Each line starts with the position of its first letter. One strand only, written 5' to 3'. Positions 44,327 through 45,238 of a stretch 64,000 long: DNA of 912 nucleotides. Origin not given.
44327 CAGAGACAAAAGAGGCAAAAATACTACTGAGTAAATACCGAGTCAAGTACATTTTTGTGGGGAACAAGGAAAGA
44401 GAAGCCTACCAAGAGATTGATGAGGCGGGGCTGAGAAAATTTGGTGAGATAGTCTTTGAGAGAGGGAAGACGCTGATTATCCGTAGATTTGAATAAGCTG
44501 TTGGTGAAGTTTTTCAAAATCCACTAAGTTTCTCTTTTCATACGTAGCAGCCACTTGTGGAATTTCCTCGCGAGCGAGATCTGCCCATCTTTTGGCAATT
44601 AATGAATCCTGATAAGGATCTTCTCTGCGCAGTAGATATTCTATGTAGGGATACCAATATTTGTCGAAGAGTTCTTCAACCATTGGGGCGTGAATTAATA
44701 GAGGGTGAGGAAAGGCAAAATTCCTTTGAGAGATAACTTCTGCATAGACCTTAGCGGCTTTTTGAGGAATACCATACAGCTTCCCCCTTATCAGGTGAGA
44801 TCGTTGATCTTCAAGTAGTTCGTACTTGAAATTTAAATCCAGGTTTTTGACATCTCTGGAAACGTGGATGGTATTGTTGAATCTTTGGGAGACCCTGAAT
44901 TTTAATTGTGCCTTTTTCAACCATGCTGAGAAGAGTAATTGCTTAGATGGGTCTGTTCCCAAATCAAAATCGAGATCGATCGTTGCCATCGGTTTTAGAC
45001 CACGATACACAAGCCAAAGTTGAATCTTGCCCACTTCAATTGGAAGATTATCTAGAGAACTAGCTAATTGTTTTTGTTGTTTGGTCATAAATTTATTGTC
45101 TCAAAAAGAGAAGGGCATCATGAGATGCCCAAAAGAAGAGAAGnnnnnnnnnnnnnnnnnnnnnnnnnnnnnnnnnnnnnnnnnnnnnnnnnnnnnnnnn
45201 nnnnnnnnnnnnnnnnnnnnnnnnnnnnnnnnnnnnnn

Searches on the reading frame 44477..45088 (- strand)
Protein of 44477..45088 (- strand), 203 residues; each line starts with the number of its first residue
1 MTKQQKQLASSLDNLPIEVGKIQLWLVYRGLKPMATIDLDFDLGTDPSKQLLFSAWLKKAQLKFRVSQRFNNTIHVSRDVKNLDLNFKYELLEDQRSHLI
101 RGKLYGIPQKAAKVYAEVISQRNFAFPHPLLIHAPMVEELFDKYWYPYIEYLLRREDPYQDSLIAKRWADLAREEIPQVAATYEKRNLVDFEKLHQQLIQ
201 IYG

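Call 7: search_protein_families(library=pfam, proteins=[window:44477-45088:-], max_evalue=1)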
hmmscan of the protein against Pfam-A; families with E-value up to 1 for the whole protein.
window:44477-45088:- (203 aa): 1 family
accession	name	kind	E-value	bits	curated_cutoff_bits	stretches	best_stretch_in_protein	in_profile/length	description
PF00390.24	malic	-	0.021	15.1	23.1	1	15-52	89-126/182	Malic enzyme, N-terminal domain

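Call 23: find_homologous_proteins(query=window:44480-45088:-, max_evalue=0.001)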
Query window:44480-45088:- (203 aa): 3 proteins with E <= 0.001 among 87 candidates.
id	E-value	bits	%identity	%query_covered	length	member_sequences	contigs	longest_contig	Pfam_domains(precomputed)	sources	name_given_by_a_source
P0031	5.7e-131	452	100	100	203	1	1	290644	-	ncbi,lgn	-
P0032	1.7e-55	206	51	100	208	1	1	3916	-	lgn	-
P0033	3.8e-45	172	53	83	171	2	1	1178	-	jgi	jgi:hypothetical protein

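Call 24: find_encoding_contigs(protein=P0032, flank=5000)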
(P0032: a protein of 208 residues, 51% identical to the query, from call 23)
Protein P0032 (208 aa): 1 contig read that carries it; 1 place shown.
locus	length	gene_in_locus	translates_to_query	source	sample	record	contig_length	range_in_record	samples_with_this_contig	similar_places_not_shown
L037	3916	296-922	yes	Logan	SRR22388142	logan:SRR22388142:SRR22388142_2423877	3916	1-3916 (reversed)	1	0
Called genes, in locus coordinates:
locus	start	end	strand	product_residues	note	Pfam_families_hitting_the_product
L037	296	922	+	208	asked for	-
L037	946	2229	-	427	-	-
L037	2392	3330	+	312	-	PF13672:PP2C_2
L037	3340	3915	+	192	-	?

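Call 25: find_encoding_contigs(protein=P0033, flank=5000)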
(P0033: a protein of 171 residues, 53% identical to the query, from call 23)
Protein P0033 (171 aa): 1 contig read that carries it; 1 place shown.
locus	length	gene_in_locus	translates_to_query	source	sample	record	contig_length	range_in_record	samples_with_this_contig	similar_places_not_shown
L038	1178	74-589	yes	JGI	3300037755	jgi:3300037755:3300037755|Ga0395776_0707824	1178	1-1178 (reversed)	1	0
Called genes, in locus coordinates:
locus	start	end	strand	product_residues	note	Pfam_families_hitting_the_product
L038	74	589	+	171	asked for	-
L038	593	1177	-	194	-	?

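Call 26: find_encoding_contigs(protein=P0031, flank=3000)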
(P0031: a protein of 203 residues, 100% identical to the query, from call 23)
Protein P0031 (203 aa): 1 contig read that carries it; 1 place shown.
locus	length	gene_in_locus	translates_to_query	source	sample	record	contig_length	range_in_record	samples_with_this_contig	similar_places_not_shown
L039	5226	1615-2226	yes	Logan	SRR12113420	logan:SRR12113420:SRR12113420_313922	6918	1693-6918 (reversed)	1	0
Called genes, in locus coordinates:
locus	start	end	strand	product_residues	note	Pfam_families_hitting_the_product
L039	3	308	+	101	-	?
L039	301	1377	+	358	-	PF03816:LytR_cpsA_psr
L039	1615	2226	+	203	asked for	-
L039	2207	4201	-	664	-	PF10060:DUF2298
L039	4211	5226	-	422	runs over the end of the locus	PF01266:DAO (weak), PF01593:Amino_oxidase, PF13450:NAD_binding_8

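Call 40: search_protein_families(library=ncbifam, proteins=[P0031], max_evalue=1)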
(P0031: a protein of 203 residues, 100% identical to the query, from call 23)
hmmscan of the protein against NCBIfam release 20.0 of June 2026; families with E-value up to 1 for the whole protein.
P0031 (203 aa): 2 families
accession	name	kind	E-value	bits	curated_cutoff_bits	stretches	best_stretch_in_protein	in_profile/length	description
NF010052.0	PRK13529.1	subfamily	0.062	11.9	326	1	14-51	169-206/564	oxaloacetate-decarboxylating malate dehydrogenase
NF053579.1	LolA3_fam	equivalog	0.072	12.6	83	1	52-117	13-78/232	LolA3 family protein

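Call 42: predict_structure(alignment_id=A2)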
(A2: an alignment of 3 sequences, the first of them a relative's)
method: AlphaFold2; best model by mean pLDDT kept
length: 203 residues; sequences in the alignment: 3
mean_pLDDT: 75.4   pTM: 0.73
mean pLDDT of the five models: 75.4, 63.5, 61.9, 55.2, 52.8
residues with pLDDT >= 90: 36; 70-90: 90; 50-70: 65; < 50: 12
segments of 3 or more residues with pLDDT < 50: 155-165
pLDDT, mean of each block of 10 residues (from residue 1): 70 78 79 86 89 90 92 93 94 89 80 84 72 70 62 47 53 63 64 59 53
secondary structure, 60 per line:
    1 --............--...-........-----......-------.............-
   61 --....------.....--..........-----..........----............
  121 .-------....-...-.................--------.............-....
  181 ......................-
elements in order: H3-14 E17-19 H21-28 E34-39 H47-59 E63-66 E73-77 H80-89 H95-104 H109-121 H129-132 H138-154 H163-175 H177-202

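Call 48: search_protein_families(library=padloc, proteins=[P0031, P0032], max_evalue=1)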
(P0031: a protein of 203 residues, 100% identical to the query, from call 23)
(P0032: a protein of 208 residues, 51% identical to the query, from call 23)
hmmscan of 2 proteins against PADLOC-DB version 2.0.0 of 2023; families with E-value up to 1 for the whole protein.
P0031 (203 aa): 0 families

P0032 (208 aa): 0 families

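Call 49: search_protein_families(library=phrogs, proteins=[P0031, P0032], max_evalue=1)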
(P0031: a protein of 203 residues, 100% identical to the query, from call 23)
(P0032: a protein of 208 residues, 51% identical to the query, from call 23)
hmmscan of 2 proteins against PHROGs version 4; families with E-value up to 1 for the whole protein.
P0031 (203 aa): 1 family
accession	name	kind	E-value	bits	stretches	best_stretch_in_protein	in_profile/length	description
phrog_2483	-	unknown function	0.00036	21.8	1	57-120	42-103/106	-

P0032 (208 aa): 2 families
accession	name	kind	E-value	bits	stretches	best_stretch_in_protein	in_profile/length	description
phrog_29622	-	unknown function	0.12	14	1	163-200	13-49/75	-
phrog_24561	-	unknown function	0.21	12.6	1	152-180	14-40/50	-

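Call 51: search_solved_structures(query=A2, max_evalue=1)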
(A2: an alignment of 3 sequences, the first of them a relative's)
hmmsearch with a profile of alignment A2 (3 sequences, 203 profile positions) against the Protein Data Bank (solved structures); distinct sequences matched with E-value up to 1: 0.

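Call 52: fold_search(model_id=the predicted structure, library=pdb)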
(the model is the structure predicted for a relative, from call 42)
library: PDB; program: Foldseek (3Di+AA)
matches with E <= 10: 217; with E <= 0.001: 0
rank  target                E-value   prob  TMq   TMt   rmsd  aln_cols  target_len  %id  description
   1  8fzb_B                5.2e-01  0.54  0.22  0.15   6.3        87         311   13  Crystal structure of human FAM86A (released 2023-06-21)
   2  6vud_B                6.1e-01  0.10  0.16  0.17  17.7       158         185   12  Crystal structure of a ribosome recycling factor from Ehrlichia chaffeensis (released 2020-03-18)
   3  6vud_A                6.1e-01  0.09  0.16  0.17  17.5       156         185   11  Crystal structure of a ribosome recycling factor from Ehrlichia chaffeensis (released 2020-03-18)
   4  1ku9_A                1.3e+00  0.07  0.15  0.18  16.2       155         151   15  X-ray Structure of a Methanococcus jannaschii DNA-Binding Protein: Implications for Antibiotic Resistance in Staphyloc (released 2002-12-25)
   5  8azw_k                1.4e+00  0.12  0.16  0.24   7.0        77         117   12  Cryo-EM structure of the plant 60S subunit (released 2023-06-07)
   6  8fzb_C                1.5e+00  0.30  0.22  0.15   5.3        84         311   13  Crystal structure of human FAM86A (released 2023-06-21)
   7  7d58_O                1.8e+00  0.05  0.15  0.08  18.7       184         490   10  cryo-EM structure of human RNA polymerase III in elongating state (released 2021-02-17)
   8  7nad_X                1.9e+00  0.10  0.16  0.27   6.6        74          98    9  State E2 nucleolar 60S ribosomal biogenesis intermediate - Spb4 local refinement model (released 2022-11-09)
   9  6mrs                  1.9e+00  0.08  0.16  0.28   9.0        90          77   13  De novo designed protein Peak6 (released 2019-06-12)
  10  5h3r_B                1.9e+00  0.07  0.16  0.21  15.2       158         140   12  Crystal Structure of mutant MarR C80S from E.coli complexed with operator DNA (released 2017-08-02)
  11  8p8n_QX               2.0e+00  0.10  0.16  0.23   6.5        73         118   10  Mouse RPL39 integrated into the yeast 60S ribosomal subunit (released 2024-06-12)
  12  3vod_B                2.2e+00  0.06  0.15  0.20  16.1       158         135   12  Crystal Structure of mutant MarR C80S from E.coli (released 2013-03-06)
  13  3ztw_A                2.3e+00  0.13  0.22  0.19   9.9       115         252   11  The 3-dimensional structure of apo-MpgP, the mannosyl-3- phosphoglycerate phosphatase from Thermus thermophilus HB27 i (released 2011-10-19)
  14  8ova_BX               2.6e+00  0.08  0.16  0.22   6.9        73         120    7  CRYO-EM STRUCTURE OF TRYPANOSOMA BRUCEI PROCYCLIC FORM 80S RIBOSOME : PARENTAL STRAIN (released 2023-11-29)
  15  5dok_B                2.6e+00  0.06  0.21  0.24  15.9       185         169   14  Crystal structure of Tetrahymena p45C (released 2015-11-25)
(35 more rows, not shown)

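Call 54: find_related_loci(query=A2, collection=viral_contigs, flank=3000)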
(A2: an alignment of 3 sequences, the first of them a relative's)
Query A2 (203 aa) in viral_contigs; peptide patterns used: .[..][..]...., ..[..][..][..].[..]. (x = any residue, [..] = any of these).
148 stretches matched a pattern, but none encodes a relative of the query by tblastn (E <= 1e-3).

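Call 60: search_protein_families(library=pfam, proteins=[L037:946-2229:-, L037:2392-3330:+, L037:3340-3915:+], max_evalue=0.01)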
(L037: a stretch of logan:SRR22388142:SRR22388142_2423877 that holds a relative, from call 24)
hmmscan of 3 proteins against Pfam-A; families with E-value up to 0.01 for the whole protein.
L037:946-2229:- (427 aa): 0 families

L037:2392-3330:+ (312 aa): 1 family
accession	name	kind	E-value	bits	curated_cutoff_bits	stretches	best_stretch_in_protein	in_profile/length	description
PF13672.11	PP2C_2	-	4.5e-15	56.2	24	1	16-272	2-201/209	Protein phosphatase 2C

L037:3340-3915:+ (192 aa): 0 families

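Call 69: search_protein_families(library=pfam, alignment_id=A2, max_evalue=5)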
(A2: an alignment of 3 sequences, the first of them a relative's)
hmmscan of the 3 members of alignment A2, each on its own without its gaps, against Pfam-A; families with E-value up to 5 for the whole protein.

A. member 1, P0031 (203 aa): 1 family
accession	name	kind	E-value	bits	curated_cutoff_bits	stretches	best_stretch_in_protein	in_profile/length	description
PF00390.24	malic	-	0.021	15.1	23.1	1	15-52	89-126/182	Malic enzyme, N-terminal domain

B. families by the number of members that match (of 3 scanned): 4 families
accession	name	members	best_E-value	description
PF06440.16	DNA_pol3_theta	1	0.0032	DNA polymerase III, theta subunit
PF10706.15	Aminoglyc_resit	1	0.017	Aminoglycoside-2''-adenylyltransferase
PF00390.24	malic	1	0.021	Malic enzyme, N-terminal domain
PF09811.14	Yae1_N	1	0.19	Essential protein Yae1, N terminal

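Call 71: fold_search(model_id=the predicted structure, library=viral)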
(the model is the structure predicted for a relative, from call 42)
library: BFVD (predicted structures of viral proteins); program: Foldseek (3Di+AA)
matches with E <= 10: 351; with E <= 0.001: 0
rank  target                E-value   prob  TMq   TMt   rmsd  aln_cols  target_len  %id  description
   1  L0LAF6                4.4e-03  1.00  0.33  0.30   5.7       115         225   14  Uncharacterized protein [Bacillus phage phiAGATE]
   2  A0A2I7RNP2            6.0e-02  0.94  0.33  0.48   9.1       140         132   19  Uncharacterized protein [Vibrio phage 1.204.O._10N.222.46.F12]
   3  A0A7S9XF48            9.2e-02  0.95  0.29  0.38   4.6       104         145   14  Uncharacterized protein [Enterococcus phage EFGrNG]
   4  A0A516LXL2            1.3e-01  0.92  0.32  0.49   5.8       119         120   18  (no name in the UniProt tables at hand)
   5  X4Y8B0                1.7e-01  0.82  0.28  0.36   6.6       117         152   17  Uncharacterized protein [Lactococcus phage P162]
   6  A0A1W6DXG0            3.1e-01  0.84  0.25  0.55   4.7        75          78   23  Uncharacterized protein [Rhodococcus phage Toil]
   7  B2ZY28                3.5e-01  0.91  0.19  0.45   2.6        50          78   20  Uncharacterized protein [Ralstonia phage phiRSL1]
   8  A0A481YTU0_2          4.8e-01  0.16  0.16  0.05  10.6       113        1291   12  DNA-directed RNA polymerase [Marseillevirus LCMAC101]
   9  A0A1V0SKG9            5.1e-01  0.13  0.22  0.13  17.9       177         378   11  R3H domain protein [Klosneuvirus KNV1]
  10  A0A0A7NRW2            5.7e-01  0.41  0.21  0.36   7.4        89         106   20  Uncharacterized protein [Shigella phage pSf-2]
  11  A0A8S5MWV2            5.7e-01  0.38  0.19  0.33   6.9        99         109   12  Uncharacterized protein [Myoviridae sp. ct3wi9]
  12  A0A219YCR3            5.7e-01  0.28  0.21  0.31  10.2       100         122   14  Uncharacterized protein [Aeromonas phage 65.2]
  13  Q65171                5.7e-01  0.15  0.21  0.30  16.2       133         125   16  Uncharacterized protein B125R [African swine fever virus (strain Badajoz 1971 Vero-adapted)]
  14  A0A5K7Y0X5            6.3e-01  0.06  0.16  0.12  19.6       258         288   12  Transcription factor S-II-related protein homolog protein [Abalone asfa-like virus]
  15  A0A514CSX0            7.0e-01  0.28  0.20  0.26   9.0       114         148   12  Uncharacterized protein [Achromobacter phage Motura]
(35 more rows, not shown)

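Call 73: list_cluster_members(proteins=[P0031, P0034, P0001, P0032, P0035, P0037])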
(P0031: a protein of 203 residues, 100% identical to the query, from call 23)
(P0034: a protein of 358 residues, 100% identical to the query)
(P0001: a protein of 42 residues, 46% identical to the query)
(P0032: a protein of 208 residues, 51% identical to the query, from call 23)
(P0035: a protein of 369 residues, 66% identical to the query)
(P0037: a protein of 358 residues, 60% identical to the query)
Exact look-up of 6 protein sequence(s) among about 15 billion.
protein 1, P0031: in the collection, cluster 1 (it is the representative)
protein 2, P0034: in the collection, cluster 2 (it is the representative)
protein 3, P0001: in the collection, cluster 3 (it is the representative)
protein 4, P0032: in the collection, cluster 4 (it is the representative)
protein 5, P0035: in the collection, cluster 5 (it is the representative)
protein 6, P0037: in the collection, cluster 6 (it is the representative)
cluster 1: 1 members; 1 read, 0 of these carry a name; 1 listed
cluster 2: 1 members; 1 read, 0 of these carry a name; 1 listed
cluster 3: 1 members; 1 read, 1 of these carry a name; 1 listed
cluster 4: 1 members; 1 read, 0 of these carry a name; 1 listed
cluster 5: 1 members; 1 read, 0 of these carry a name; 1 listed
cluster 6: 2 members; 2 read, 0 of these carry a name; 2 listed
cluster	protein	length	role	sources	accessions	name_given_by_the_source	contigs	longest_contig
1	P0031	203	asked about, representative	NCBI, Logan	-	-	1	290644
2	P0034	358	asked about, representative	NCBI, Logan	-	-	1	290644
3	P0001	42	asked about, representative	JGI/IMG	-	ribosomal protein L40E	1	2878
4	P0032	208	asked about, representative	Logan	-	-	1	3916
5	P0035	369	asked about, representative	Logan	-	-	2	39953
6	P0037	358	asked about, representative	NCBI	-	-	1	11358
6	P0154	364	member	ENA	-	-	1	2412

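Call 86: search_protein_families(library=ncbifam, proteins=[L037:151-264:+, L037:946-2229:-], max_evalue=0.1)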
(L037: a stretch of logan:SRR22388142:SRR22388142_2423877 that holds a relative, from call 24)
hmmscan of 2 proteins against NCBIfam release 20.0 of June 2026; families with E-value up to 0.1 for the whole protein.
L037:151-264:+ (38 aa): 1 family
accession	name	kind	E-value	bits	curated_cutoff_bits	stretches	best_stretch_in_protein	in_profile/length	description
NF003161.0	PRK04136.1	equivalog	5.1e-07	29.1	54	1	10-36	11-37/49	50S ribosomal protein L40e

L037:946-2229:- (427 aa): 0 families
